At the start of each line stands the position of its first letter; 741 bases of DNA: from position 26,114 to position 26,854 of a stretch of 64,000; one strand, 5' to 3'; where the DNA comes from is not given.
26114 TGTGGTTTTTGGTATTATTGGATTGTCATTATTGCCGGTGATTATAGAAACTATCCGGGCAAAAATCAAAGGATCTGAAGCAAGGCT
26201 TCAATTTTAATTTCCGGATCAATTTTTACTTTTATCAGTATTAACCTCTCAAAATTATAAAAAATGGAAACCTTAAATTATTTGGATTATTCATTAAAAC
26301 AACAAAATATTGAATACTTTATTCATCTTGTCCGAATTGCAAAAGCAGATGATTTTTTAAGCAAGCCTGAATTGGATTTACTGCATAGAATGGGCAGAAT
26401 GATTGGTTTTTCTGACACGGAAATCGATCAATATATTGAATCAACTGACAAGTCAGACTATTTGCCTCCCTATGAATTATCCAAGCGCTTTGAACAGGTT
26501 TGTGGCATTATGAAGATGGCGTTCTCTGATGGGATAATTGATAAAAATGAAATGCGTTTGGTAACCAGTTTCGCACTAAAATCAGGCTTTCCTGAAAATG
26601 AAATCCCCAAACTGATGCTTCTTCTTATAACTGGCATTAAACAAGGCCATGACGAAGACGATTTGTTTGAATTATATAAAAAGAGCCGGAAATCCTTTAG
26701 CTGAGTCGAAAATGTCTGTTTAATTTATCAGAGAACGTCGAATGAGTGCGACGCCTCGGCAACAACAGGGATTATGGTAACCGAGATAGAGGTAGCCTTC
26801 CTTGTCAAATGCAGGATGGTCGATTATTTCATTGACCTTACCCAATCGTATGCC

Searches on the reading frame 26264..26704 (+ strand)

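Call 65: search_protein_families(library=ncbifam, proteins=[window:26264-26704:+], max_evalue=0.1)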
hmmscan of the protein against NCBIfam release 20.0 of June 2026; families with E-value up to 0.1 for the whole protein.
window:26264-26704:+ (146 aa): 3 families
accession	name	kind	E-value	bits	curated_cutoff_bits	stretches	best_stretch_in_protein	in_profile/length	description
NF006948.0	PRK09430.1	equivalog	0.00022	20.9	162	0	22-63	136-177/267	co-chaperone DjlA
NF033830.1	NleE_fam_methyl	subfamily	0.072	12.4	75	0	34-62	177-205/212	NleE/OspZ family T3SS effector cysteine methyltransferase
NF006980.0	PRK09450.1-5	equivalog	0.072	11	990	1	20-122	15-117/807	class I adenylate cyclase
